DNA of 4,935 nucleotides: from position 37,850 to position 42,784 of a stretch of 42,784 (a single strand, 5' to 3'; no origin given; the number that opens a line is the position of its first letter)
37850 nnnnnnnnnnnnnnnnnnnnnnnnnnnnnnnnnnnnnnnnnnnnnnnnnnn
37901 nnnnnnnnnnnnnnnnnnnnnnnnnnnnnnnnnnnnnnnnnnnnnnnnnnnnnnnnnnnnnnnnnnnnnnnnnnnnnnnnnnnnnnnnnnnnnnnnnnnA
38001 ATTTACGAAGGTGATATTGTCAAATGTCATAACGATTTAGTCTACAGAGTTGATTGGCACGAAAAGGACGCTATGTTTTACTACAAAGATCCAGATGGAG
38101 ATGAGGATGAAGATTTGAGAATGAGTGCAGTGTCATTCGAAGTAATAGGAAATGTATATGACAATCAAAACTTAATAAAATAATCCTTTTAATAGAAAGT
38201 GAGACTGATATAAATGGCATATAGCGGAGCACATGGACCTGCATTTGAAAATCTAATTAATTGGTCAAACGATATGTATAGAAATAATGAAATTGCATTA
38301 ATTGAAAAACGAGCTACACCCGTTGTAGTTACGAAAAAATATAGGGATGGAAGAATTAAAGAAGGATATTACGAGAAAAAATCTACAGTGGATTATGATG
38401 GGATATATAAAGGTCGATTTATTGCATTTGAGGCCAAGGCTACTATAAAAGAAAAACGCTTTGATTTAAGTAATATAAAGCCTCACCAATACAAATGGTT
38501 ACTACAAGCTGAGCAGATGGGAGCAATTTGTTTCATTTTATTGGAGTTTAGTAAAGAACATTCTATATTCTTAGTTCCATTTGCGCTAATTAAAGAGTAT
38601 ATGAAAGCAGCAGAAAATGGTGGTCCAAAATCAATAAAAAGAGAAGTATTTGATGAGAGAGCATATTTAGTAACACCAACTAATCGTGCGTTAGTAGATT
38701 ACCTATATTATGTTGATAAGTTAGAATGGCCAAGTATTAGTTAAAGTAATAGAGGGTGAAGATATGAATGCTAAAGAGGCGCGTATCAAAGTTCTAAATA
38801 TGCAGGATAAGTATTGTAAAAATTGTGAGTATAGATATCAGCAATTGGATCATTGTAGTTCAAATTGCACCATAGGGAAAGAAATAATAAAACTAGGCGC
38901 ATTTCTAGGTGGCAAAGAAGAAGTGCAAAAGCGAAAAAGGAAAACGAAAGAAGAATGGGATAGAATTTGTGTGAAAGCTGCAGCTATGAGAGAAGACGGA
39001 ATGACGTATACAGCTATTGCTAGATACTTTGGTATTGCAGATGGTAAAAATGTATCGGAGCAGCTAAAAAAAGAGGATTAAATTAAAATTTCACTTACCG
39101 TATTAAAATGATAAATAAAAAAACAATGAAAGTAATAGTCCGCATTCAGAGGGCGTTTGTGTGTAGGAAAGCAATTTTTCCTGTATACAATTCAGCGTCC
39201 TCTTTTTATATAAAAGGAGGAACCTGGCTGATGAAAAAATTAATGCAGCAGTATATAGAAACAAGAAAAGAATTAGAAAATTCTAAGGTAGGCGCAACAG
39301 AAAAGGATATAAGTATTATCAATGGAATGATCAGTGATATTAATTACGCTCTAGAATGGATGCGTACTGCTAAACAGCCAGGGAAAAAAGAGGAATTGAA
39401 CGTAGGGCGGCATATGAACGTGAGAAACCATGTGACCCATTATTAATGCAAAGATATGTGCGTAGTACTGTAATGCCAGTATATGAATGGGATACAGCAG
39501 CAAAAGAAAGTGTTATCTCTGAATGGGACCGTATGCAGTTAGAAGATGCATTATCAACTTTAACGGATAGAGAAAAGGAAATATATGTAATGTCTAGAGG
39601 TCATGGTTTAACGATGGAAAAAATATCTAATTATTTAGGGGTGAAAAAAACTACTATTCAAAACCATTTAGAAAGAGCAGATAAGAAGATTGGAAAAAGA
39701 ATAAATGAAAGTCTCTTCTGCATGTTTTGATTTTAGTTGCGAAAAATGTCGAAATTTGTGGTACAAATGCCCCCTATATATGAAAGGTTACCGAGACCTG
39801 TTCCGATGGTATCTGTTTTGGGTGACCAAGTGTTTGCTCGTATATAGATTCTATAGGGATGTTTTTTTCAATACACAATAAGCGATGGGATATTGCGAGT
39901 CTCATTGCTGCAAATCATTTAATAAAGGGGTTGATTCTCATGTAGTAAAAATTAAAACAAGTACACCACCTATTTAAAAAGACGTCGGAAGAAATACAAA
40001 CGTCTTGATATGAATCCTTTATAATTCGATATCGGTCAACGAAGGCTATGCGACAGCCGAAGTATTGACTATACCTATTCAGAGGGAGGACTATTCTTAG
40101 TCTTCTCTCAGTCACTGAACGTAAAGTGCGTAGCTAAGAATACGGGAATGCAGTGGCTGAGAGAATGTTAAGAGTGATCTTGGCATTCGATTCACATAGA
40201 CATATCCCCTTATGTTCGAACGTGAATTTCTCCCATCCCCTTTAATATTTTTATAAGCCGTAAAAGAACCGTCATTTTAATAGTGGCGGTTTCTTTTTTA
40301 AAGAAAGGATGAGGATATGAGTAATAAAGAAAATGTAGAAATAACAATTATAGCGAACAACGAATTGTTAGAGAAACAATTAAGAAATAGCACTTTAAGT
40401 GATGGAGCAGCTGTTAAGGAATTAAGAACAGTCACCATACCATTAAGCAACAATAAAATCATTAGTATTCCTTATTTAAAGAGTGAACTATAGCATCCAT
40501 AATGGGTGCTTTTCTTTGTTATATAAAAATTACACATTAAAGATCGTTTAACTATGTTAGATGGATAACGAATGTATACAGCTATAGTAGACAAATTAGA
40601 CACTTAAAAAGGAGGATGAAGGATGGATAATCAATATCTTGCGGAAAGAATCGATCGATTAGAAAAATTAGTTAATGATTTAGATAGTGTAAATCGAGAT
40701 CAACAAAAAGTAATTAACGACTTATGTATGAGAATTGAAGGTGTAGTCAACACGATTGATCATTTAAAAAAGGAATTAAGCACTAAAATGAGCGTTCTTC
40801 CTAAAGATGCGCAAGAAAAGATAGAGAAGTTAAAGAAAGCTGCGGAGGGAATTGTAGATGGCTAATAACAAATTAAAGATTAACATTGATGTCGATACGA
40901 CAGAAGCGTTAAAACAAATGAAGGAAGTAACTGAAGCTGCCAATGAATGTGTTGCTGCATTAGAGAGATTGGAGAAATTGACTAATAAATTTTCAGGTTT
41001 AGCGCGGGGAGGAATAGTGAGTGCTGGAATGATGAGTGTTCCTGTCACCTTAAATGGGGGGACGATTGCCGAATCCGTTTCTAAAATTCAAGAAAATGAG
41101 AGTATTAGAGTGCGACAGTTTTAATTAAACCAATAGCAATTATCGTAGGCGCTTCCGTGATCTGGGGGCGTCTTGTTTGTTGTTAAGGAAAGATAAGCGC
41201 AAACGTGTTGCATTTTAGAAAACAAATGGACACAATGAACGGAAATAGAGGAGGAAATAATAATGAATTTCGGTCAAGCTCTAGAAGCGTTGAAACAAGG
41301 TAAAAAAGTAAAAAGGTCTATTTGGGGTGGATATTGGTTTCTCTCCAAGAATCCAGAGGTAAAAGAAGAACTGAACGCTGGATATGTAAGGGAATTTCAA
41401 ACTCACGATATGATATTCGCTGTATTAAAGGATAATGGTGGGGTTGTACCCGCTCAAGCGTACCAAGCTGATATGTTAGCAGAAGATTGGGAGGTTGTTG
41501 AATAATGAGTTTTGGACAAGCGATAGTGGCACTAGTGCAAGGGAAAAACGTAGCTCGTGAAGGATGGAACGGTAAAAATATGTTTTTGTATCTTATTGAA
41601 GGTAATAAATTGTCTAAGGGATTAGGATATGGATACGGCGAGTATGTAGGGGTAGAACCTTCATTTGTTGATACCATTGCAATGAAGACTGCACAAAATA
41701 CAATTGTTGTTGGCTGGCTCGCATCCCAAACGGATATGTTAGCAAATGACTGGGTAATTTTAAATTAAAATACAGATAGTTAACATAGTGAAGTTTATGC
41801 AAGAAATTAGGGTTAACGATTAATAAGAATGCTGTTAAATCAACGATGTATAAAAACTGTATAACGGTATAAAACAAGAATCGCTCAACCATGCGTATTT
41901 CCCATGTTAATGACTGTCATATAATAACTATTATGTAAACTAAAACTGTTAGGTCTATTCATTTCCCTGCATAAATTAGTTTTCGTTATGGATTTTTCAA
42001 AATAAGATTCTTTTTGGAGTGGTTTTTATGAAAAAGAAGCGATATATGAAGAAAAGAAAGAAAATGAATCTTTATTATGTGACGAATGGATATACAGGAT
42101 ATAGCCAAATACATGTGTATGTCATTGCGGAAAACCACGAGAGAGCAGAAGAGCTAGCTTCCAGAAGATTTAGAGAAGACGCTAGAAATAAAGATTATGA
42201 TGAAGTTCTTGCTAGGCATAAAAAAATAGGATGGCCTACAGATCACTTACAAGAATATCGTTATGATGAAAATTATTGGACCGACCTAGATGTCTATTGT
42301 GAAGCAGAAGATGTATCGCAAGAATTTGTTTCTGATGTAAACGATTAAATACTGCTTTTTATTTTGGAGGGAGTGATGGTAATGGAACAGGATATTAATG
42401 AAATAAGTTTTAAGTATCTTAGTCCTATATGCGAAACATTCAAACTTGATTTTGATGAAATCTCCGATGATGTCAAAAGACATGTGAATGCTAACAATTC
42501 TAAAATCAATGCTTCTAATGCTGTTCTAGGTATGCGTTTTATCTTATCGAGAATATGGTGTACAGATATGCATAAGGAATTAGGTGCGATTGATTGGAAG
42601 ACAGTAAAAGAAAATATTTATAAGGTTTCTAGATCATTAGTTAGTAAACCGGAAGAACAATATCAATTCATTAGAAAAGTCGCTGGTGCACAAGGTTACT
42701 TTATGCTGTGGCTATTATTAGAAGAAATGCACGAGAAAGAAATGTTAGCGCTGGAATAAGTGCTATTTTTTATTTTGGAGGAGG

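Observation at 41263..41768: Tandem pair of DUF2829-family genes; part of a four-member paralogue family scattered across the genome (possible Tad2-like anti-defence sponges)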

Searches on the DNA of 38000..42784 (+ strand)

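Call 9: search_dna_similar(query=window:38000-42784:+, collection=phages, mode=near, max_rows=15)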
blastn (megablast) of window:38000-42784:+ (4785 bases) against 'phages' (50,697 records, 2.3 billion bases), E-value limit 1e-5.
Records with a match: 18; places in all: 21; records where one place covers at least 80% of the query: 6.
Best place of each record, by identity: >=99% 6; 95-99% 2; 90-95% 9; 80-90% 1.
By first word of the organism name: Bacillus 18.
By host as written in the record: Bacillus thuringiensis 4; Bacillus cereus 3; Bacillus thuringiensis subsp. Kurstaki 2; Bacillus thuringiensis 4J1 2; Bacillus thuringiensis serovar tenebrionis strain YBT-1765 2; Bacillus cereus S58 1; - 1; Bacillus cereus NC7401/2455 1; and 2 more.
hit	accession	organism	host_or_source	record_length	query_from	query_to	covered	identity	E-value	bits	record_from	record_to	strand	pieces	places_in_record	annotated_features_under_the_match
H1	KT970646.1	Bacillus phage phiS58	Bacillus cereus S58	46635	164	4785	97%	99.9%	0e+0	8516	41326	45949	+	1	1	recombination protein U | positive control sigma-like factor | hypothetical protein (x10)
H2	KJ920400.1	Bacillus phage Waukesha92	Bacillus thuringiensis subsp. Kurstaki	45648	170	4785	96%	100.0%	0e+0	8516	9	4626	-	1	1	recombinase RecU | sigma-70 family RNA polymerase sigma factor | hypothetical protein (x9)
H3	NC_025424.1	Bacillus phage Waukesha92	Bacillus thuringiensis subsp. Kurstaki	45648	170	4785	96%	100.0%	0e+0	8516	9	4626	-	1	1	Holliday junction resolvase | RNA polymerase sigma factor | hypothetical protein (x6) | transcriptional regulator | DUF2829 domain-containing protein (x2)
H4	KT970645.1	Bacillus phage phi4J1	Bacillus thuringiensis 4J1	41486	168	4785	97%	99.9%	0e+0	8497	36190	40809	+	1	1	positive control sigma-like factor | recombination protein U | hypothetical protein (x10)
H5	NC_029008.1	Bacillus phage phi4J1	Bacillus thuringiensis 4J1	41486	168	4785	97%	99.9%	0e+0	8497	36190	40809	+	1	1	RNA polymerase sigma factor | Holliday junction resolvase | hypothetical protein (x7) | transcriptional regulator | DUF2829 domain-containing protein (x2)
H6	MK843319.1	Bacillus phage vB_BthS-TP21T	-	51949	164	4709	95%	99.9%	0e+0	8370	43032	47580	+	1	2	recombination protein U | positive control sigma-like factor | hypothetical protein (x8) | terminase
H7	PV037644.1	Bacillus phage vB_BcM_CUBc25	Bacillus cereus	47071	175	4374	59%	88.9%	0e+0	3484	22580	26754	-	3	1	recombination protein RecU | RNA polymerase sigma-70 factor | hypothetical protein (x12)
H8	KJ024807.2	Bacillus phage vB_BtS_BMBtp3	Bacillus thuringiensis serovar ...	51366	722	3808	52%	92.4%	0e+0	3562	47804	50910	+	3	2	positive control sigma-like factor | hypothetical protein (x6)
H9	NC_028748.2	Bacillus phage vB_BtS_BMBtp3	Bacillus thuringiensis serovar ...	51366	722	3808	52%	92.4%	0e+0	3562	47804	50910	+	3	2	RNA polymerase sigma factor | transcriptional regulator | DUF2829 domain-containing protein (x2) | hypothetical protein (x3)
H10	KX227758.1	Bacillus phage PfNC7401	Bacillus cereus NC7401/2455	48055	3127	4015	4%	92.5%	2e-21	285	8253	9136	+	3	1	hypothetical protein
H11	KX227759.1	Bacillus phage PfIS075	Bacillus cereus IS075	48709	3127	4015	4%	92.5%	2e-21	285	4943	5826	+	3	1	hypothetical protein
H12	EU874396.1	Bacillus phage IEBH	Bacillus thuringiensis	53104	3125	4017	3%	93.7%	8e-21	212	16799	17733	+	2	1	hypothetical protein (x4)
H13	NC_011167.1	Bacillus phage IEBH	Bacillus thuringiensis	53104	3125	4017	3%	93.7%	8e-21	212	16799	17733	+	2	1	hypothetical protein (x4)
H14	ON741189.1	Bacillus phage vB_BceS_LY4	Bacillus cereus 367-H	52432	3125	3204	2%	91.4%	8e-21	110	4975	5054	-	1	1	hypothetical protein (x2)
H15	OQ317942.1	Bacillus phage 0105phi7-2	Bacillus thuringiensis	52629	3125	3198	2%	97.3%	8e-26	126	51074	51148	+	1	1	hypothetical protein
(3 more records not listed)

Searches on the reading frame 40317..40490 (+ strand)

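Call 59: search_protein_families(library=pfam, proteins=[window:40317-40490:+], max_evalue=0.01)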
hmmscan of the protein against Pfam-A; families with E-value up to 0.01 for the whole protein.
window:40317-40490:+ (58 aa): 0 families

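Call 60: search_protein_families(library=phrogs, proteins=[window:40317-40490:+], max_evalue=0.001)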
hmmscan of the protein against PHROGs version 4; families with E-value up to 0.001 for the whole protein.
window:40317-40490:+ (58 aa): 1 family
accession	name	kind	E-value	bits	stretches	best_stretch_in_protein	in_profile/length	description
phrog_16373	-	unknown function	6e-43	145.5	1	1-58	1-58/58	-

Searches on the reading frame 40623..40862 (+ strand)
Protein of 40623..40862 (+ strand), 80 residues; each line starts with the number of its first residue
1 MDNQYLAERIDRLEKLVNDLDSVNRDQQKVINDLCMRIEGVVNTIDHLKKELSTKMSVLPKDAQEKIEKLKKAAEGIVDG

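Call 59: search_protein_families(library=pfam, proteins=[window:40623-40862:+], max_evalue=0.01)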
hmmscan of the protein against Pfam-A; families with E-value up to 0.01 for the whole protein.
window:40623-40862:+ (80 aa): 0 families

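Call 60: search_protein_families(library=phrogs, proteins=[window:40623-40862:+], max_evalue=0.001)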
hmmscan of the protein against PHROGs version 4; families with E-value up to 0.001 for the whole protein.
window:40623-40862:+ (80 aa): 3 families
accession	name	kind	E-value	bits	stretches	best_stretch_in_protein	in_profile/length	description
phrog_7303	-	unknown function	3.2e-40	137.1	1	1-80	1-80/80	-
phrog_8488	-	unknown function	0.00012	23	1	4-59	2-57/119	-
phrog_739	-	lysis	0.00037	21.7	1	5-74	24-89/122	Rz-like spanin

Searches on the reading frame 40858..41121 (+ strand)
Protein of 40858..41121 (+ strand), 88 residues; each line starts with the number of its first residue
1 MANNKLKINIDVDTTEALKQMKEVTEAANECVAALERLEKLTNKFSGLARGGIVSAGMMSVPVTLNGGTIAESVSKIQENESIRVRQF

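Call 59: search_protein_families(library=pfam, proteins=[window:40858-41121:+], max_evalue=0.01)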
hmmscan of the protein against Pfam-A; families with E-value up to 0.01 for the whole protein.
window:40858-41121:+ (88 aa): 0 families

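Call 60: search_protein_families(library=phrogs, proteins=[window:40858-41121:+], max_evalue=0.001)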
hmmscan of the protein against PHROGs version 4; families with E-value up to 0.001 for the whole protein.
window:40858-41121:+ (88 aa): 7 families
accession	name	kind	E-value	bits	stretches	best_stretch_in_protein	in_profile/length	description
phrog_4705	-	unknown function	2.1e-36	125.2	1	1-88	3-88/88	-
phrog_33553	-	unknown function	9.9e-16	58.9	1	5-81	68-142/147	-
phrog_20559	-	unknown function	1.1e-14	55.8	1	4-53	58-107/127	-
phrog_38026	-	unknown function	2.2e-13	51.5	1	3-47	52-96/137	-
phrog_32333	-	unknown function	2.6e-05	25.6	1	7-38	13-44/77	-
phrog_4621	-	unknown function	6.7e-05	24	1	4-47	65-108/131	-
phrog_17594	-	tail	0.00058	18.4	1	4-47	3-46/1582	tail length tape measure protein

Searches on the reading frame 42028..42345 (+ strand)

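Call 59: search_protein_families(library=pfam, proteins=[window:42028-42345:+], max_evalue=0.01)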
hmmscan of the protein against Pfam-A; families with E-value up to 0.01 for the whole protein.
window:42028-42345:+ (106 aa): 0 families

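Call 60: search_protein_families(library=phrogs, proteins=[window:42028-42345:+], max_evalue=0.001)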
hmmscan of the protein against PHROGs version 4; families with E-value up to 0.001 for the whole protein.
window:42028-42345:+ (106 aa): 1 family
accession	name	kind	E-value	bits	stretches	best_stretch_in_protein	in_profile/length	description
phrog_11304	-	unknown function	2.2e-66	222.3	1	1-106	1-106/106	-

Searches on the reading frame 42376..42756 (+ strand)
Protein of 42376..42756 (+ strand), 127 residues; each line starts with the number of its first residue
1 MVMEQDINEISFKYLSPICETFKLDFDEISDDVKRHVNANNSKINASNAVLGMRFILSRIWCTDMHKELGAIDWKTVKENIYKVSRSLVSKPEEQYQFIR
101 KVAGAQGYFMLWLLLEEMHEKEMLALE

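Call 59: search_protein_families(library=pfam, proteins=[window:42376-42756:+], max_evalue=0.01)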
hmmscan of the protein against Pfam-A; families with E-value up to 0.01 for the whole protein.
window:42376-42756:+ (127 aa): 0 families

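Call 60: search_protein_families(library=phrogs, proteins=[window:42376-42756:+], max_evalue=0.001)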
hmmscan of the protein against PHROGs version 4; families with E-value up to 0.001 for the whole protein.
window:42376-42756:+ (127 aa): 1 family
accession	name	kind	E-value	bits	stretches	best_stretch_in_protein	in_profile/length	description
phrog_13356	-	unknown function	5.5e-78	260.4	1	1-127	1-127/127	-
